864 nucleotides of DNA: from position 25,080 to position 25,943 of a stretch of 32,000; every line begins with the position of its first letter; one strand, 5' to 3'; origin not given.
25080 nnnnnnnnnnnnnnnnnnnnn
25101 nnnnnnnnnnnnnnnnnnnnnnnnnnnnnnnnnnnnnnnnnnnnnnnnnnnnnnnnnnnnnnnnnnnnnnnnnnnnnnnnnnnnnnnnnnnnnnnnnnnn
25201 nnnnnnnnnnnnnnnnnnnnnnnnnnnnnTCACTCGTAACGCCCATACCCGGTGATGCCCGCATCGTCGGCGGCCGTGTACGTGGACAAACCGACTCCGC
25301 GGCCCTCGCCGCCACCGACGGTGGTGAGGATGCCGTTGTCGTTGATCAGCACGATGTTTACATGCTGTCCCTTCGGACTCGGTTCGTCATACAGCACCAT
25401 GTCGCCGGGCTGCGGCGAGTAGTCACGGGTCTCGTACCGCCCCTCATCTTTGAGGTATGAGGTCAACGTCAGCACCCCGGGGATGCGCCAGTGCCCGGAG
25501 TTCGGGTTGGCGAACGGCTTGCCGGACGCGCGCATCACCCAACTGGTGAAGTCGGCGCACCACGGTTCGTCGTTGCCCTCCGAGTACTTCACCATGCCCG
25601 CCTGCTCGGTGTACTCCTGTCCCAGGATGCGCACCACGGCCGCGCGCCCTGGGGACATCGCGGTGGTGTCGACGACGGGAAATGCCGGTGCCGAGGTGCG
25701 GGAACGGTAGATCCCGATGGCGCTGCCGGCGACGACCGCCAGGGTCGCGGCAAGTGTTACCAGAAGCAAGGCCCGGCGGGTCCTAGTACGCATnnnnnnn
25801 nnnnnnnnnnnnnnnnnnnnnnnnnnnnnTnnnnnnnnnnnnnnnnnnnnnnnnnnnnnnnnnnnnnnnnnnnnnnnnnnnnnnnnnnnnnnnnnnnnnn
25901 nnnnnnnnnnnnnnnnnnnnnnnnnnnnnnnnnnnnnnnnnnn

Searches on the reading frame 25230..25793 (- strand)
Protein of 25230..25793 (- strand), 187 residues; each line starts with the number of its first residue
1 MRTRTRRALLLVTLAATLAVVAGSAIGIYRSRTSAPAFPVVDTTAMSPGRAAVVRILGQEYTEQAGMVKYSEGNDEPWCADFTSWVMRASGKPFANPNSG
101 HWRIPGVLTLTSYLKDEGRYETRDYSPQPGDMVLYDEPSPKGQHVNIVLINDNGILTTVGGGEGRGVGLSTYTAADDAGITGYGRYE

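Call 3: search_protein_families(library=pfam, proteins=[window:25230-25793:-], max_evalue=0.1)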
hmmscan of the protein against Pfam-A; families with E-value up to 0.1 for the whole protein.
window:25230-25793:- (187 aa): 3 families
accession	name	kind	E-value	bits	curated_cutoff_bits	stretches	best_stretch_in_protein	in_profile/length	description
PF05257.22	CHAP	-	2.2e-09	38.1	26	1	73-160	3-79/81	CHAP domain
PF10030.15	DUF2272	-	0.0038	17.5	27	1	61-99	31-69/191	Uncharacterized protein conserved in bacteria (DUF2272)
PF00877.26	NLPC_P60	-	0.087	13.3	23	0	79-153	16-76/105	NlpC/P60 family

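Call 4: search_protein_families(library=ncbifam, proteins=[window:25230-25793:-], max_evalue=0.1)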
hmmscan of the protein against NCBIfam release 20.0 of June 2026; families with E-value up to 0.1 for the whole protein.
window:25230-25793:- (187 aa): 2 families
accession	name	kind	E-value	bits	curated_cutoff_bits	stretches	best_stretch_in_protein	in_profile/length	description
TIGR02594.1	TIGR02594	subfamily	2.1e-05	24.9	70.55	1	74-176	37-126/132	TIGR02594 family protein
NF047720.1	ThrSerExpThrE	equivalog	0.075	11.6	550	1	8-60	266-318/468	threonine/serine exporter ThrE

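Call 8: find_homologous_proteins(query=window:25230-25793:-)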
Query window:25230-25793:- (187 aa): 142 proteins with E <= 0.001 among 785 candidates; the best 120 are listed.
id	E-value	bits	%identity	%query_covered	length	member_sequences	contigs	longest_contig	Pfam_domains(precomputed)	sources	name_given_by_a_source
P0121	2.3e-115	401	99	96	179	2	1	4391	PF05257.23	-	-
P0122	3.3e-106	371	87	100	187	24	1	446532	PF05257.23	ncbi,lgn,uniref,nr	ncbi:CHAP domain-containing protein [Mycobacteroides salmoniphilum]|uniref:CHAP domain-containing pr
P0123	6.4e-106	370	91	87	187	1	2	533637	PF05257.23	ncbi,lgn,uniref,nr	ncbi:CHAP domain-containing protein [Mycobacterium sp. NPDC050853]|uniref:CHAP domain-containing pro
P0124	7.2e-105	367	86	100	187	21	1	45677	PF05257.23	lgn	-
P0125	4.2e-103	361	84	100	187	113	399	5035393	PF05257.23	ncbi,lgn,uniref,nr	ncbi:CHAP domain-containing protein [Mycobacteroides abscessus]|uniref:Peptidase C51 domain-containi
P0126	8.7e-103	360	85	100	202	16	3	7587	PF05257.23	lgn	-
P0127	1.7e-102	359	86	100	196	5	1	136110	PF05257.23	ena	-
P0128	1.2e-100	353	82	100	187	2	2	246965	PF05257.23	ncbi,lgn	ncbi:MAG: CHAP domain-containing protein [Mycobacterium sp.]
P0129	1.9e-100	352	81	100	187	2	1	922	PF05257.23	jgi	jgi:hypothetical protein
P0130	6.5e-87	308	80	86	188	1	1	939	PF05257.23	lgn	-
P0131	1.1e-85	304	78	87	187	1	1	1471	PF05257.23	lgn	-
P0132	5.7e-83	295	76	85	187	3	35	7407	PF05257.23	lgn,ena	-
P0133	1.7e-82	294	77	85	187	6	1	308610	PF05257.23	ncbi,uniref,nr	ncbi:CHAP domain-containing protein [Mycobacterium aquaticum]|uniref:CHAP domain-containing protein 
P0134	4.4e-82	293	70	100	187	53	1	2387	PF05257.23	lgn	-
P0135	2.2e-81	290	69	100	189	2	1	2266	PF05257.23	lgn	-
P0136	3.5e-81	290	70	100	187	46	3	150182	PF05257.23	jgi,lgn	-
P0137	1.2e-78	281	71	85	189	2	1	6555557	PF05257.23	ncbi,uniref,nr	ncbi:CHAP domain-containing protein [Mycobacterium sp. DL99]|uniref:CHAP domain-containing protein n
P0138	2.6e-78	280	74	85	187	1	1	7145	PF05257.23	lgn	-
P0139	3.0e-78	280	72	85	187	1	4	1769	PF05257.23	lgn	-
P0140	8.7e-78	279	66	97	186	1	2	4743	PF05257.23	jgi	-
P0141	1.2e-77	278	65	100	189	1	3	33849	PF05257.23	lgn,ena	-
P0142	1.9e-72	261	93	65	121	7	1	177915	PF05257.23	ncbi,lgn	-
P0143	6.0e-50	188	49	99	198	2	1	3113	PF05257.23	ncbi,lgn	-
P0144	4.2e-49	185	54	80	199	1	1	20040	PF05257.23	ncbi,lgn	-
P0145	4.3e-47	178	55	79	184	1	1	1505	PF05257.23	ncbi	-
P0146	6.5e-47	178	50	94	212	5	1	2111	PF05257.23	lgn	-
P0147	4.2e-46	175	47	96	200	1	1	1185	PF05257.23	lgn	-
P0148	6.1e-46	175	47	96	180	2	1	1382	PF05257.23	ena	-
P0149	6.1e-46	175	52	79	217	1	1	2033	PF05257.23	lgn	-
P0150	1.7e-45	173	49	93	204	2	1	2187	PF05257.23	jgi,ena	-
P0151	3.0e-45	172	42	100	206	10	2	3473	PF05257.23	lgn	-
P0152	3.9e-45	172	44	94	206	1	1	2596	PF05257.23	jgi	jgi:hypothetical protein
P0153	1.1e-44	171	51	79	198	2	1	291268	PF05257.23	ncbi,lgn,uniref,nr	ncbi:CHAP domain-containing protein [Rhodococcus opacus]|uniref:Peptidase C51 domain-containing prot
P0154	1.4e-44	170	52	79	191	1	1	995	PF05257.23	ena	-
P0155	6.2e-44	168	51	79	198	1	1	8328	PF05257.23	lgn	-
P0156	7.1e-44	168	49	84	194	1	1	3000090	PF05257.23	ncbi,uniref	ncbi:MAG: CHAP domain-containing protein [Gordonia sp. (in: high G+C Gram-positive bacteria)]|uniref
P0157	1.6e-43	167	49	79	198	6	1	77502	PF05257.23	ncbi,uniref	ncbi:CHAP domain-containing protein [Rhodococcus wratislaviensis]|uniref:CHAP domain-containing prot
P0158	2.1e-43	166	51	79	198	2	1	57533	PF05257.23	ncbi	ncbi:MAG: CHAP domain-containing protein [Rhodococcus sp. (in: high G+C Gram-positive bacteria)]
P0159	2.3e-43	166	54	80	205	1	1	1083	PF05257.23,PF10030.16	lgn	-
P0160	2.4e-43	166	47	97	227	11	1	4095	PF05257.23,PF10030.16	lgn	-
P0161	3.1e-43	166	51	80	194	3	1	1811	PF05257.23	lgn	-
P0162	5.6e-43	165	51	82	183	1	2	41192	PF05257.23,PF10030.16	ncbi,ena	-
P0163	7.1e-43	165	45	99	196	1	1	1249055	PF05257.23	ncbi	ncbi:CHAP domain-containing protein [Mycolicibacterium boenickei]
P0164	1.2e-42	164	49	79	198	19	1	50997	PF05257.23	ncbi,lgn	ncbi:CHAP domain-containing protein [Rhodococcus koreensis]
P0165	1.6e-42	164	49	81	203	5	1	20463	PF05257.23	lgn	-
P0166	1.6e-42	164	48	98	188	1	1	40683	PF05257.23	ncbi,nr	ncbi:MAG: CHAP domain-containing protein [Nocardiaceae bacterium]|nr:CHAP domain-containing protein 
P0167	2.1e-42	163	48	80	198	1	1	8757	PF05257.23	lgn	-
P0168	2.7e-42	163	47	95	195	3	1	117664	PF05257.23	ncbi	-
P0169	3.2e-42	163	51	79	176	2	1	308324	PF05257.23,PF10030.16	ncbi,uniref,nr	ncbi:CHAP domain-containing protein [Mycobacterium sp. M1]|uniref:CHAP domain-containing protein n=2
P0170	3.5e-42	162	49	79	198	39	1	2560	PF05257.23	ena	-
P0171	3.5e-42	162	49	79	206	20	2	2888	PF05257.23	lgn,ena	-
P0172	4.0e-42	162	46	95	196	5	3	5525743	PF05257.23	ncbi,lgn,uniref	ncbi:CHAP domain-containing protein [Mycolicibacterium houstonense]|uniref:CHAP domain-containing pr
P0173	5.0e-42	162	52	80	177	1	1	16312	PF05257.23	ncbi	ncbi:MAG: CHAP domain-containing protein [Gordonia sp. (in: high G+C Gram-positive bacteria)]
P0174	7.3e-42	161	48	79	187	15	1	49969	PF05257.23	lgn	-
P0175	7.7e-42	161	49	79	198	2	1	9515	PF05257.23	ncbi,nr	ncbi:MAG: CHAP domain-containing protein [Rhodococcus sp. (in: high G+C Gram-positive bacteria)]|nr:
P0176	1.1e-41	161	50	80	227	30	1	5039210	PF05257.23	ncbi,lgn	-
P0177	1.2e-41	161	49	79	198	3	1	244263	PF05257.23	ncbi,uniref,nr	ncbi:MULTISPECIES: CHAP domain-containing protein [Rhodococcus]|uniref:CHAP domain-containing protei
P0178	1.2e-41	161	50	80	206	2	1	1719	PF05257.23,PF10030.16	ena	-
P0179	1.4e-41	160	51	78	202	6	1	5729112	PF05257.23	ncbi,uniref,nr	ncbi:CHAP domain-containing protein [Gordonia sp. NB41Y]|uniref:CHAP domain-containing protein n=1 T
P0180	1.9e-41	160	44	99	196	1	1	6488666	PF05257.23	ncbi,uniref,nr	ncbi:CHAP domain-containing protein [Mycolicibacterium sp. HK-90]|uniref:CHAP domain-containing prot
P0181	2.8e-41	159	46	93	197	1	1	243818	PF05257.23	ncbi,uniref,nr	ncbi:hypothetical protein M2272_004807 [Mycobacterium frederiksbergense]|uniref:Peptidase C51 domain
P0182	3.8e-41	159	50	79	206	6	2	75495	PF05257.23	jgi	-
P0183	7.9e-41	158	50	80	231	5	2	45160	PF05257.23,PF10030.16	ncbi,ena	-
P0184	8.7e-41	158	45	94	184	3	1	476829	PF05257.23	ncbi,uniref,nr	ncbi:CHAP domain-containing protein [Mycobacterium sp. TNTM28]|uniref:CHAP domain-containing protein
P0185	1.2e-40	157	43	93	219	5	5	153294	PF05257.23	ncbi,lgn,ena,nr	nr:CHAP domain-containing protein [Nocardia niigatensis]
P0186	1.3e-40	157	48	81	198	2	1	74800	PF05257.23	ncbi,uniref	ncbi:CHAP domain-containing protein [Rhodococcus olei]|uniref:CHAP domain-containing protein n=1 Tax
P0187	1.5e-40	157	49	80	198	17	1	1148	PF05257.23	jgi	jgi:hypothetical protein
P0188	1.8e-40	157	47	80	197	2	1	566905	PF05257.23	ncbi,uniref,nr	ncbi:CHAP domain-containing protein [Rhodococcus spelaei]|uniref:CHAP domain-containing protein n=1 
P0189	2.3e-40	156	49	79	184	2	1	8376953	PF05257.23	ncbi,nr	ncbi:hypothetical protein Pd630_LPD02695 [Rhodococcus opacus PD630]|nr:hypothetical protein Pd630_LP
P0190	3.1e-40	156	49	80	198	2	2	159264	PF05257.23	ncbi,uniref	ncbi:CHAP domain-containing protein [Rhodococcus sp. NPDC058505]|uniref:CHAP domain-containing prote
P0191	5.5e-40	155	46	95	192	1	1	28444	PF05257.23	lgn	-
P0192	5.6e-40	155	49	79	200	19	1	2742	PF05257.23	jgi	-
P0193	6.0e-40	155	51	79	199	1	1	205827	PF05257.23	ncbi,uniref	ncbi:CHAP domain-containing protein [Rhodococcus sp. NPDC003318]|uniref:CHAP domain-containing prote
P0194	8.7e-40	155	48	80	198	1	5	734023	PF05257.23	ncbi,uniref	ncbi:CHAP domain-containing protein [Rhodococcus sp. NPDC058514]|uniref:CHAP domain-containing prote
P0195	1.4e-39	154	49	79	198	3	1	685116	PF05257.23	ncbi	ncbi:CHAP domain-containing protein [Rhodococcus sp. NPDC003322]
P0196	1.4e-39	154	48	80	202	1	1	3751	PF05257.23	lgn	-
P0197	1.6e-39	154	41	97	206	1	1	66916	PF05257.23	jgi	jgi:hypothetical protein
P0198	1.7e-39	154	46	90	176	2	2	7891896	PF05257.23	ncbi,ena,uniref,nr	ncbi:CHAP domain-containing protein [Rhodococcus jostii]|uniref:CHAP domain-containing protein n=2 T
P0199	2.1e-39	153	45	95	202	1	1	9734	PF05257.23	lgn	-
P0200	3.8e-39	153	45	90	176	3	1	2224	PF05257.23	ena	-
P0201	3.9e-39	153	42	94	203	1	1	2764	PF05257.23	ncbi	-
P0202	4.0e-39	152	49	79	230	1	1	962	PF05257.23,PF10030.16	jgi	jgi:hypothetical protein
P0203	4.9e-39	152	48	79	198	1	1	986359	PF05257.23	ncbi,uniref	ncbi:CHAP domain-containing protein [Nocardia sp. NPDC127579]|uniref:CHAP domain-containing protein 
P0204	5.6e-39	152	50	79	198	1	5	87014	PF05257.23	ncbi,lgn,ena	-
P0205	8.9e-39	151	48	82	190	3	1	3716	PF05257.23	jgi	jgi:CHAP domain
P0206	1.1e-38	151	48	79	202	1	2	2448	PF05257.23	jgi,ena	-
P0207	1.2e-38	151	49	80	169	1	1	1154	PF05257.23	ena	-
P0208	1.5e-38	151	45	80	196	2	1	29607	PF05257.23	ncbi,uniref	ncbi:CHAP domain-containing protein [Rhodococcus sp. NPDC059234]|uniref:CHAP domain-containing prote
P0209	2.1e-38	150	46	88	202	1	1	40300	PF05257.23,PF10030.16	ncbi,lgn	ncbi:CHAP domain-containing protein [Nocardia sp. NPDC003345]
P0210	3.0e-38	150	46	80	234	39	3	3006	PF05257.23,PF10030.16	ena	-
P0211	7.1e-38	148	48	79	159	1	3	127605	PF05257.23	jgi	jgi:hypothetical protein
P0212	1.3e-37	148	40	97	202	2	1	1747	PF05257.23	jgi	jgi:hypothetical protein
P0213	1.5e-37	147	40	96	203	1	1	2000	PF05257.23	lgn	-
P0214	1.8e-37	147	45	94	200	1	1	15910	PF05257.23,PF10030.16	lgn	-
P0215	2.2e-37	147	44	96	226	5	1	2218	PF05257.23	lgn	-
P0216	3.5e-37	146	46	80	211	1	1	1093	PF05257.23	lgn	-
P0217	7.7e-37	145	44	96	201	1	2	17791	PF05257.23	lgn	-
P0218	1.6e-36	144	45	86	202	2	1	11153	PF05257.23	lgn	-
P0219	3.8e-36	143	46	80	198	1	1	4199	PF05257.23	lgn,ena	-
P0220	5.8e-36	142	45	81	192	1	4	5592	PF05257.23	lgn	-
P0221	9.2e-36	142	41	98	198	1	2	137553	PF05257.23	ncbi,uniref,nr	ncbi:CHAP domain-containing protein [Tomitella biformata]|uniref:CHAP domain-containing protein n=1 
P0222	1.1e-35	141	47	79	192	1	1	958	PF05257.23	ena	-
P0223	3.9e-35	139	46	80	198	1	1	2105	PF05257.23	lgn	-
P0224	3.1e-34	137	40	96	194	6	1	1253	PF05257.23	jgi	jgi:hypothetical protein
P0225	5.2e-34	136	45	80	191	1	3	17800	PF05257.23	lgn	-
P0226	1.0e-33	135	44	80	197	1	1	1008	PF05257.23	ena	-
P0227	2.0e-33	134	42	96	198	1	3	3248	PF05257.23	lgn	-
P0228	3.3e-33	133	42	88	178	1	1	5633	PF05257.23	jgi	jgi:hypothetical protein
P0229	5.8e-33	132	41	94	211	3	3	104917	PF05257.23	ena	-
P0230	7.4e-33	132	44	79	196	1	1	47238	PF05257.23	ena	-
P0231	7.5e-33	132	41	100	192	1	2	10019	PF05257.23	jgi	jgi:hypothetical protein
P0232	8.6e-33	132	47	77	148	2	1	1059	PF05257.23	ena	-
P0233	1.3e-32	131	46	84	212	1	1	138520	PF05257.23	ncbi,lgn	-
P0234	1.2e-31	128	43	79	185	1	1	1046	PF05257.23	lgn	-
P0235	1.5e-31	128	43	79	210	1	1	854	PF05257.23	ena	-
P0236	1.6e-31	128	39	94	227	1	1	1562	PF05257.23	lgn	-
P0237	1.8e-31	128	42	81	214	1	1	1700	PF05257.23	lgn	-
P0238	2.9e-31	127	44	82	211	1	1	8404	PF05257.23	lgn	-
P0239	7.9e-31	125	36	96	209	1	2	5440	PF05257.23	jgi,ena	-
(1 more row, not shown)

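Call 10: find_encoding_contigs(protein=P0125, flank=6000, max_places=3)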
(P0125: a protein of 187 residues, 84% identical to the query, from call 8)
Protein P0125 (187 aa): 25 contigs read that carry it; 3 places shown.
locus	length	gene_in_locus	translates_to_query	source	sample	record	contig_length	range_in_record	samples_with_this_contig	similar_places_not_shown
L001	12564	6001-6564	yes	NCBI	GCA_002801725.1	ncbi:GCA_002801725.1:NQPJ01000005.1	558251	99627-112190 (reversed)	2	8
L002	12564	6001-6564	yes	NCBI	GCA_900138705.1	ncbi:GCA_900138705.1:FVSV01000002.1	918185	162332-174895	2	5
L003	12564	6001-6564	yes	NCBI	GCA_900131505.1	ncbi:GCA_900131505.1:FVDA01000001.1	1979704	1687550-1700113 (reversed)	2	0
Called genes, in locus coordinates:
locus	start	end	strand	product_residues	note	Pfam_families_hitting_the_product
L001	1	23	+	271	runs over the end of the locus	-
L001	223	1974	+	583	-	PF27503:Rv3811_N, PF01510:Amidase_2, PF08310:LGFP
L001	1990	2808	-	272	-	PF00702:Hydrolase (faint), PF08282:Hydrolase_3, PF12710:HAD (faint), PF05116:S6PP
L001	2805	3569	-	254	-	PF01553:Acyltransferase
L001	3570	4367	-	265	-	PF01553:Acyltransferase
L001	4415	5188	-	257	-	PF23441:SDR, PF00106:adh_short, PF01370:Epimerase (weak), PF08659:KR, PF13561:adh_short_C2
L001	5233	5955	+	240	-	PF01636:APH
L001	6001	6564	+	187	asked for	PF05257:CHAP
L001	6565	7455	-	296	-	PF00126:HTH_1, PF03466:LysR_substrate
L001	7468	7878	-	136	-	PF01361:Tautomerase, PF14552:Tautomerase_2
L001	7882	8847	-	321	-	PF00478:IMPDH (weak), PF03060:NMO, PF01070:FMN_dh (weak)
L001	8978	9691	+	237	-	PF02463:SMC_N (faint), PF13175:AAA_15 (faint), PF13476:AAA_23, PF13304:AAA_21 (weak)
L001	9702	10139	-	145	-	PF12802:MarR_2, PF01047:MarR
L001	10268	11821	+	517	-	PF13483:Lactamase_B_3 (weak), PF25451:SCP2_Rv3818, PF00355:Rieske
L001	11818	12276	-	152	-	PF04075:F420H2_quin_red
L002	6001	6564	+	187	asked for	PF05257:CHAP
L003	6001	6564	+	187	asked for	PF05257:CHAP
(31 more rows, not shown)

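Call 11: find_encoding_contigs(protein=P0153, flank=6000, max_places=3)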
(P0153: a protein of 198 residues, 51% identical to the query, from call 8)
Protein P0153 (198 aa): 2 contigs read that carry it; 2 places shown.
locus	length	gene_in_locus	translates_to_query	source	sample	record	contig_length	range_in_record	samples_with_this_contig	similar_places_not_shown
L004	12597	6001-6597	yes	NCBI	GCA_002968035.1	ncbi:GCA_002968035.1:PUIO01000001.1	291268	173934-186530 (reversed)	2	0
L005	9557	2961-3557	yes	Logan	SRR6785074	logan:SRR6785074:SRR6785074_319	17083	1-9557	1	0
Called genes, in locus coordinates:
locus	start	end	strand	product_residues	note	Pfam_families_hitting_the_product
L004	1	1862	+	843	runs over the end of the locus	PF12704:MacB_PCD, PF02687:FtsX, PF12704:MacB_PCD, PF02687:FtsX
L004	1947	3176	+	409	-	PF01266:DAO (faint), PF05834:Lycopene_cycl (faint), PF07992:Pyr_redox_2, PF13450:NAD_binding_8 (faint), PF00070:Pyr_redox, PF14759:Reductase_C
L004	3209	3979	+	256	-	PF01177:Asp_Glu_race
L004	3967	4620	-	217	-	PF00440:TetR_N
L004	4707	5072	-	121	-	PF03779:SPW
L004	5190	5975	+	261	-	PF08713:DNA_alkylation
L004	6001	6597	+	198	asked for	PF05257:CHAP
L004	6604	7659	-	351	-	PF00970:FAD_binding_6 (weak), PF00175:NAD_binding_1, PF00111:Fer2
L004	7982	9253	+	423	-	PF00465:Fe-ADH, PF25137:ADH_Fe_C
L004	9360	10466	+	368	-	PF13191:AAA_16 (weak), PF00004:AAA, PF07726:AAA_3 (faint), PF07728:AAA_5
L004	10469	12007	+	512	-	PF05762:VWA_CoxE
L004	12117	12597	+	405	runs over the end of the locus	PF00465:Fe-ADH, PF13685:Fe-ADH_2, PF25137:ADH_Fe_C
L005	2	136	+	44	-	?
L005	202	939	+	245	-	PF01177:Asp_Glu_race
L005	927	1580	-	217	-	PF00440:TetR_N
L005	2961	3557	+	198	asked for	PF05257:CHAP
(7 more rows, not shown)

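Call 14: find_related_loci(query=A1, collection=genome_contigs, flank=10000)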
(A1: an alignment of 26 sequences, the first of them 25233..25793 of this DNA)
Query A1 (187 aa) in genome_contigs; peptide patterns used: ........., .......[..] (x = any residue, [..] = any of these).
536 stretches matched a pattern; 497 encode a relative of the query (tblastn E <= 1e-3); the best 80 are kept; 80 distinct loci.
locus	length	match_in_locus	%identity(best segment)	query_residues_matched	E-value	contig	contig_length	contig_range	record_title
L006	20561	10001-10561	82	1-187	1e-96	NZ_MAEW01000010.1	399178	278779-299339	Mycobacterium sp. D16Q13 sctg_0003_0002, whole genome shotgun sequence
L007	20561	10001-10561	86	1-187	8e-95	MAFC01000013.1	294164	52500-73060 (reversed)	Mycobacterium sp. D16R12 sctg_0007_0001, whole genome shotgun sequence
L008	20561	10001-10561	87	1-187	2e-92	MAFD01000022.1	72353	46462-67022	Mycobacterium sp. D16R18 sctg_0022_0001, whole genome shotgun sequence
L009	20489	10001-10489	91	25-187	3e-92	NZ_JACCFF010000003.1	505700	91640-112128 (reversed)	Mycobacteroides sp. LB1 contig00003, whole genome shotgun sequence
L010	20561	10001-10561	82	1-187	7e-92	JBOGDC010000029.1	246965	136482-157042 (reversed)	MAG: Mycobacterium sp. isolate H1-B2_metawrap_bin.13 k127_90779, whole genome shotgun sequence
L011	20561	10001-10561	86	1-187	1e-91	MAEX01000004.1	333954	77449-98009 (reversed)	Mycobacterium sp. D16Q14 sctg_0003_0001, whole genome shotgun sequence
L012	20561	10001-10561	86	1-187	7e-91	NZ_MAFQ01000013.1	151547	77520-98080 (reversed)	Mycobacteroides franklinii strain CV002 sctg_0011_0001, whole genome shotgun sequence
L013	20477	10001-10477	77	29-187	4e-85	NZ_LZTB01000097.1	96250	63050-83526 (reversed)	Mycobacterium sp. 852013-50091_SCH5140682 contig_56, whole genome shotgun sequence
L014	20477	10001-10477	77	29-187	4e-84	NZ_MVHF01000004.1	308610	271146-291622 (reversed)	Mycobacterium aquaticum strain RW6 NODE_4_length_308610_cov_52.5402, whole genome shotgun sequence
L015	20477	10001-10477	77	29-187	5e-83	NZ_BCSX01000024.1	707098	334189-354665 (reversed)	Mycolicibacterium brisbanense strain JCM15654, whole genome shotgun sequence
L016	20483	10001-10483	74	29-187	3e-81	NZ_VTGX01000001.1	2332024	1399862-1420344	Mycolicibacterium sp. CBMA 247 strain CBMA247 Contig1, whole genome shotgun sequence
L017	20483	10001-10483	71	29-187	7e-74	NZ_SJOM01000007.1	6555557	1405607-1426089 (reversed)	Mycobacterium sp. DL99 Scaffold_1, whole genome shotgun sequence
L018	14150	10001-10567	47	1-184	6e-55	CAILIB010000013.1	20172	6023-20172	uncultured Candidatus Berkelbacteria bacterium isolate Ki1-1-6m_bin-0597 genome assembly, contig: bin-0597:13/46, whole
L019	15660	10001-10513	50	10-184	3e-52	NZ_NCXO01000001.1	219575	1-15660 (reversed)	Mycolicibacillus koreensis strain KCTC 19819 NODE_1_length_219575_cov_134.612, whole genome shotgun sequence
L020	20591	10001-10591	48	2-184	5e-52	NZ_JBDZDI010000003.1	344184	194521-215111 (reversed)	Gordonia sp. VNQ95 contig3, whole genome shotgun sequence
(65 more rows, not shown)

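Call 23: search_solved_structures(query=A1, max_evalue=0.01, show_alignments=1)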
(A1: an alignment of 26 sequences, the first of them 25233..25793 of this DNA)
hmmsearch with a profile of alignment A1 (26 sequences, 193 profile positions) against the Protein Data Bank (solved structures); distinct sequences matched with E-value up to 0.01: 0.

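Call 27: search_protein_families(library=padloc, proteins=[window:25230-25793:-], max_evalue=0.01)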
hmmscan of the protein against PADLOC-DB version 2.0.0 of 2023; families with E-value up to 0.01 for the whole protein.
window:25230-25793:- (187 aa): 0 families
